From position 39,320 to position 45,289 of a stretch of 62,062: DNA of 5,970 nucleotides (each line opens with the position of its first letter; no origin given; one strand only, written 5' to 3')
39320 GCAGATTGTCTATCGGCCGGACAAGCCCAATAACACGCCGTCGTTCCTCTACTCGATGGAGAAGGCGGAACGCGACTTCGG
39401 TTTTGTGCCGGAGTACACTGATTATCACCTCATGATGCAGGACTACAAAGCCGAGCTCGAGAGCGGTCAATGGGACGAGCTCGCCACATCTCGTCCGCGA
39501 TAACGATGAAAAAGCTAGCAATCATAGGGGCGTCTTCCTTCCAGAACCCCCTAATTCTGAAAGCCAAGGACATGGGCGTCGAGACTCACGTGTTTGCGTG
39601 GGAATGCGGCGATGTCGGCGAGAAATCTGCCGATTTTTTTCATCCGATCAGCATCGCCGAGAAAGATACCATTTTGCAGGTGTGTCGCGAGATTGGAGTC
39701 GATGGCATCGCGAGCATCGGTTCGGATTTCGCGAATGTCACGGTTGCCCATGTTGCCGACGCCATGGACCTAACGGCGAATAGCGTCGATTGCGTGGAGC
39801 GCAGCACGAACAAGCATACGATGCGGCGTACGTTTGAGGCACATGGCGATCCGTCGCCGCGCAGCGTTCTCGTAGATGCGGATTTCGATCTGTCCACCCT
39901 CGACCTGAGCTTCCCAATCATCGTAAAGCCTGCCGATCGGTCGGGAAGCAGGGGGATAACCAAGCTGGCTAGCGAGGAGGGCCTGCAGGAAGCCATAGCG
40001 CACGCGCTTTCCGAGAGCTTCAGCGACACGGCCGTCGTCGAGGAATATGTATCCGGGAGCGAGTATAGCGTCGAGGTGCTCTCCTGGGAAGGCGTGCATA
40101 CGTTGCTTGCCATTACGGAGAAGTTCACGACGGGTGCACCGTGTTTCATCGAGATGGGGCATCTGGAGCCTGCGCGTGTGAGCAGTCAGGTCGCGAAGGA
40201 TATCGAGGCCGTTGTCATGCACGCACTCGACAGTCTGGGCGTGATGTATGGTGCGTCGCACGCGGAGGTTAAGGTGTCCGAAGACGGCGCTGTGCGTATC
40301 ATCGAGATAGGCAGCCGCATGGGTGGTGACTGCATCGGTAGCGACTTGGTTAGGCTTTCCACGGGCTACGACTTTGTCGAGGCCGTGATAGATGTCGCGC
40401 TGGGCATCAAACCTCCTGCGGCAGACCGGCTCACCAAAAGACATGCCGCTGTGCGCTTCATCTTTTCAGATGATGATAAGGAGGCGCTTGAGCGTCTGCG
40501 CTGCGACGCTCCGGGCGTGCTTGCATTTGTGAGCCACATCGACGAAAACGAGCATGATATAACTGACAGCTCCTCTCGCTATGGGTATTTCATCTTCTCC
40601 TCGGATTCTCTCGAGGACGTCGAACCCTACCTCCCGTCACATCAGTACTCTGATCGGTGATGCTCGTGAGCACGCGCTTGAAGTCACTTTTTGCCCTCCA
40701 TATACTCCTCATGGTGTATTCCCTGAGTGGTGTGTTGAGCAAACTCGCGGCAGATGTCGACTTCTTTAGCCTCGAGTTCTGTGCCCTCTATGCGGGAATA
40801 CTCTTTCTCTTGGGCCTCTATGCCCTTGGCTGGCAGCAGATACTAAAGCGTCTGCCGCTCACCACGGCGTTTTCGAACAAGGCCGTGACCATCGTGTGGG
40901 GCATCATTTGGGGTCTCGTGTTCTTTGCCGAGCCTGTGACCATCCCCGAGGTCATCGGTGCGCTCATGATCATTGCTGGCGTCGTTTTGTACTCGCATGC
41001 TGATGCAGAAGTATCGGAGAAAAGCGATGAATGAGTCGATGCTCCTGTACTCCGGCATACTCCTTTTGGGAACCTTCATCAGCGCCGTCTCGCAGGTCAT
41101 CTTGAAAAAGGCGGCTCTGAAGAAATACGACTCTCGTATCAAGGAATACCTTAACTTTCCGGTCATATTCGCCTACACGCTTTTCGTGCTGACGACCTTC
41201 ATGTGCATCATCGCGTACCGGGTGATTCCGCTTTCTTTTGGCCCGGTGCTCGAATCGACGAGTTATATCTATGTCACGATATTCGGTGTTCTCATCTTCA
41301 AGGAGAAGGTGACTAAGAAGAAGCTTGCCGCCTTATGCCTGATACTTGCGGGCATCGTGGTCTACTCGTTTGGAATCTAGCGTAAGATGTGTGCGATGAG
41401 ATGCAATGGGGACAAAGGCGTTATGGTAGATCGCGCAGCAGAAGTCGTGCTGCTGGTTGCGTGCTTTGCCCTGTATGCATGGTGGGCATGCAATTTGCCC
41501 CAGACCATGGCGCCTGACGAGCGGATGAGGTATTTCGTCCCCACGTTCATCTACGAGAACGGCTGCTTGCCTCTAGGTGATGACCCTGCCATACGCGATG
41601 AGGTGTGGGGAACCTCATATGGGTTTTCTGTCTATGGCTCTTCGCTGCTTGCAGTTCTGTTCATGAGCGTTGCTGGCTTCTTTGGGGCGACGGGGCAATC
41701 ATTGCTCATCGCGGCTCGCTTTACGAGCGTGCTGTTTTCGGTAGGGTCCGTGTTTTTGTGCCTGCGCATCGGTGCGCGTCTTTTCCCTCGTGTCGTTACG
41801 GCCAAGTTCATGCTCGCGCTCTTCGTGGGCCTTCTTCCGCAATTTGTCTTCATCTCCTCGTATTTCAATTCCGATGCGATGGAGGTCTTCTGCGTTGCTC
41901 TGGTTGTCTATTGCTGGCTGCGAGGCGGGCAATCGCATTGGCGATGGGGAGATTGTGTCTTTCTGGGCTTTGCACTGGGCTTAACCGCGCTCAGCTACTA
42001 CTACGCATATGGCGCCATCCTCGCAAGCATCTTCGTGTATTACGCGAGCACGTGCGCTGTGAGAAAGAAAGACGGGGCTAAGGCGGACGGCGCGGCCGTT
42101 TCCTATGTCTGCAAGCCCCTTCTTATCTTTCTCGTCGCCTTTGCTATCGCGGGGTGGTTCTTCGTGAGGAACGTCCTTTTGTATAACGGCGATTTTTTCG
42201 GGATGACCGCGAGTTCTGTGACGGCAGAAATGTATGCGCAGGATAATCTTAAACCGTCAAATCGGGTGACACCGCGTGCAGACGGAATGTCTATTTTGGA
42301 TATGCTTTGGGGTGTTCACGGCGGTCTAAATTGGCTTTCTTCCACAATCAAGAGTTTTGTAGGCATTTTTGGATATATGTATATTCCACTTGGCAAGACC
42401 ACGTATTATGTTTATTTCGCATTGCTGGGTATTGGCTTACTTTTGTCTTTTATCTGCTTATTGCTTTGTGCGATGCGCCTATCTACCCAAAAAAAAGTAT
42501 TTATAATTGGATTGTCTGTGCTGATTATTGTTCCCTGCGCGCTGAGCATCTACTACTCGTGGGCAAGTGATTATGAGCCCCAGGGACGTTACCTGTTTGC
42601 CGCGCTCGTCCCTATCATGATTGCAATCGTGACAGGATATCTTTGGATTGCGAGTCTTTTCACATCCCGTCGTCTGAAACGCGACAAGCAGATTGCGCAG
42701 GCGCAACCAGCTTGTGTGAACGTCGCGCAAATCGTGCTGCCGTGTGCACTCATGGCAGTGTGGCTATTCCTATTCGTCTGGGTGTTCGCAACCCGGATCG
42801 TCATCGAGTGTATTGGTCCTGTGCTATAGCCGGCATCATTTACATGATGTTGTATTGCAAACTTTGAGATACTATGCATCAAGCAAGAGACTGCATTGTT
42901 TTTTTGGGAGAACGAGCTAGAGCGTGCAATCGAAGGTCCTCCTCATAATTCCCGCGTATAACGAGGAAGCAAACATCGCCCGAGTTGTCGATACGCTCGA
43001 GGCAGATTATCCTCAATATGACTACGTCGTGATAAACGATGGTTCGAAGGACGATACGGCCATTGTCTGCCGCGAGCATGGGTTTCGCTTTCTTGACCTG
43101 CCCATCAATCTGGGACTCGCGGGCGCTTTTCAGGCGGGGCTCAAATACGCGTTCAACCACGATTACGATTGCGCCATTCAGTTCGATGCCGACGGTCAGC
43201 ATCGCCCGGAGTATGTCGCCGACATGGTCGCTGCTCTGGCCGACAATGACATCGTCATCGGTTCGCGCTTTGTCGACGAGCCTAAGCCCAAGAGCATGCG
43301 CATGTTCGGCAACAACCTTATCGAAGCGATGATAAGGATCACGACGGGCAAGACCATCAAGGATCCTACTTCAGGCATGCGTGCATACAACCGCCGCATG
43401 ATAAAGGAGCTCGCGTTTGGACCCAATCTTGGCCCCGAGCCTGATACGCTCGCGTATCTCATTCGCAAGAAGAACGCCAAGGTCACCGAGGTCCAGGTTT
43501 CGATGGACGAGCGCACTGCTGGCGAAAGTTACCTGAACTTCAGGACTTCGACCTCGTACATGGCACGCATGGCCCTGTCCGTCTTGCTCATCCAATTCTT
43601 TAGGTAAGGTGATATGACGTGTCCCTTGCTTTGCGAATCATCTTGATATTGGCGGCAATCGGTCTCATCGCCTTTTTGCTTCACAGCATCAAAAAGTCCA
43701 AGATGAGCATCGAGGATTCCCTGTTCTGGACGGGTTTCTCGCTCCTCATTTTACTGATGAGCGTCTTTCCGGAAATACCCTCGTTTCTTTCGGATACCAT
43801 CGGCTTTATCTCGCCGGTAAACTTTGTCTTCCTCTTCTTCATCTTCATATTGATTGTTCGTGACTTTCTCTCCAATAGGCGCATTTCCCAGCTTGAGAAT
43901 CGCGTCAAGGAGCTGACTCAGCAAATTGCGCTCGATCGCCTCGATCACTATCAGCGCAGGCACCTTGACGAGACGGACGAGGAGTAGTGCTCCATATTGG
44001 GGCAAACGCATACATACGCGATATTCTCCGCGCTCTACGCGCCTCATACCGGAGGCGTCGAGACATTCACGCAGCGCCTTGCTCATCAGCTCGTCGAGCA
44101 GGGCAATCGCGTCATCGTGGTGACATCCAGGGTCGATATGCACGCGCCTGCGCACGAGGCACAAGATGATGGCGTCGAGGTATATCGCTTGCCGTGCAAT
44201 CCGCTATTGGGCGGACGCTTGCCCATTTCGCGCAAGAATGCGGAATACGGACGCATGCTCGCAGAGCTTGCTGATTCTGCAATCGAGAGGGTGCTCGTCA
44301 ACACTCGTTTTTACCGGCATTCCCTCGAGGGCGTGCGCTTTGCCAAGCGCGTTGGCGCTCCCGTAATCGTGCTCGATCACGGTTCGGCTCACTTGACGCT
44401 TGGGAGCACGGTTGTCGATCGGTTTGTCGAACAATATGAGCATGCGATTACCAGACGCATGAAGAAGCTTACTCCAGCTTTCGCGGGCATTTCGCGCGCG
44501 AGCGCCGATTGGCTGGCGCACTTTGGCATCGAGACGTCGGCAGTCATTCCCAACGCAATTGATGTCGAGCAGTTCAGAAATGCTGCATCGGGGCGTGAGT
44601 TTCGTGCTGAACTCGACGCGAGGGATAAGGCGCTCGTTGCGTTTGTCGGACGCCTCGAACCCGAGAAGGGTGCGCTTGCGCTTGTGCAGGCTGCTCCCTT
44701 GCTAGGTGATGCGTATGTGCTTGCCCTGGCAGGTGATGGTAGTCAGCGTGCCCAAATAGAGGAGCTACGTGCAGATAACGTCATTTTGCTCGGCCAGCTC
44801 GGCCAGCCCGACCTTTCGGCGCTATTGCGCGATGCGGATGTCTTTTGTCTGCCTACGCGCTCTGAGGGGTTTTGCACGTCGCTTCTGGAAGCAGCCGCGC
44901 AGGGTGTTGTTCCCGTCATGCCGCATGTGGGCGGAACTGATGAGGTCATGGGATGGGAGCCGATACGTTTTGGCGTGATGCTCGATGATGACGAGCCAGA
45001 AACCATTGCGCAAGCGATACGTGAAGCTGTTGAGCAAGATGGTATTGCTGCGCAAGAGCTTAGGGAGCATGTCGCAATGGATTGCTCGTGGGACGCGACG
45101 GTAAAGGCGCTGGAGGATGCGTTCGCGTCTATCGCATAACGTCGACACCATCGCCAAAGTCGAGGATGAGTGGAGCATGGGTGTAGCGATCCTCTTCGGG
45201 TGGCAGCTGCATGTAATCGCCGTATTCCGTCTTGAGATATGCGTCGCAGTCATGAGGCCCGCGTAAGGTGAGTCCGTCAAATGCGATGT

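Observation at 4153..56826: Family of 29-nt palindromes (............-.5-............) at six gene 3' ends: a REP-like element family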

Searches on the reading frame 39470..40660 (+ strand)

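Call 27: search_protein_families(library=pfam, proteins=[window:39470-40660:+])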
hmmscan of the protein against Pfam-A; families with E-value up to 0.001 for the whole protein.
window:39470-40660:+ (396 aa): 5 families
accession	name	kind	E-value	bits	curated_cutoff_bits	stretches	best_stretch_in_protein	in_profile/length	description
PF13535.11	ATP-grasp_4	-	1e-24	87.4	27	1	147-289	2-158/160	ATP-grasp domain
PF07478.18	Dala_Dala_lig_C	-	7e-12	45.7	24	1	145-281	34-173/204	D-ala D-ala ligase C-terminus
PF02655.19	ATP-grasp_3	-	3.8e-09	37.3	23.2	1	114-286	3-159/160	ATP-grasp domain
PF02786.22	CPSase_L_D2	-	2.4e-07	30.9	19.8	1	145-314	36-207/211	Carbamoyl-phosphate synthase L chain, ATP binding domain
PF02222.28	ATP-grasp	-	0.0001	22.4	27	1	123-283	4-162/179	ATP-grasp domain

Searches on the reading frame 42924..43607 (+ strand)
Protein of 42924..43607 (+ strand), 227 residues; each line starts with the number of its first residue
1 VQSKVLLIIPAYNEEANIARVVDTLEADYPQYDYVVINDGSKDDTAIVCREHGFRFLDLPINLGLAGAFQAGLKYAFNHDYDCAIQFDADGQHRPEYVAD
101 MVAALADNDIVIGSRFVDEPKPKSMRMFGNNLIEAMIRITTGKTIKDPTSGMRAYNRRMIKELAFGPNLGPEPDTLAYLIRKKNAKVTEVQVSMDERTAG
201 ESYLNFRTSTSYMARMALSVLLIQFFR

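Call 27: search_protein_families(library=pfam, proteins=[window:42924-43607:+])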
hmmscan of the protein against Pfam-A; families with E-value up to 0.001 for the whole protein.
window:42924-43607:+ (227 aa): 2 families
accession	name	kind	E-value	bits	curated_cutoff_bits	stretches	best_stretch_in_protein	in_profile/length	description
PF00535.33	Glycos_transf_2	-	4.5e-28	98.7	23.3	1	7-163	2-167/168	Glycosyl transferase family 2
PF13641.12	Glyco_tranf_2_3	-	4e-05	24.2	27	1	5-115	3-102/230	Glycosyltransferase like family 2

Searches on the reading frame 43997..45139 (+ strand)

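Call 27: search_protein_families(library=pfam, proteins=[window:43997-45139:+])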
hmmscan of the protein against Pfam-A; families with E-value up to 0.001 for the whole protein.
window:43997-45139:+ (380 aa): 6 families
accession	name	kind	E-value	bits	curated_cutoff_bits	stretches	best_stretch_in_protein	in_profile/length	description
PF00534.26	Glycos_transf_1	-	6.8e-26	91.3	26.4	1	203-354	6-160/172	Glycosyl transferases group 1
PF13692.12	Glyco_trans_1_4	-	3.1e-24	86.3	27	1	213-346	3-141/142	Glycosyl transferases group 1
PF13439.12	Glyco_transf_4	-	5.7e-17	62.7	28.5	1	19-191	2-169/170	Glycosyltransferase Family 4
PF13579.12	Glyco_trans_4_4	-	1.2e-11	45.7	29.7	1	19-186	1-157/158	Glycosyl transferase 4-like domain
PF20706.3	GT4-conflict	-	2.6e-11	43.6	26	2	272-372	274-385/385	Family 4 Glycosyltransferase in conflict systems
PF08659.16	KR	-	0.00055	20.3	22.6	0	18-64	6-57/180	KR domain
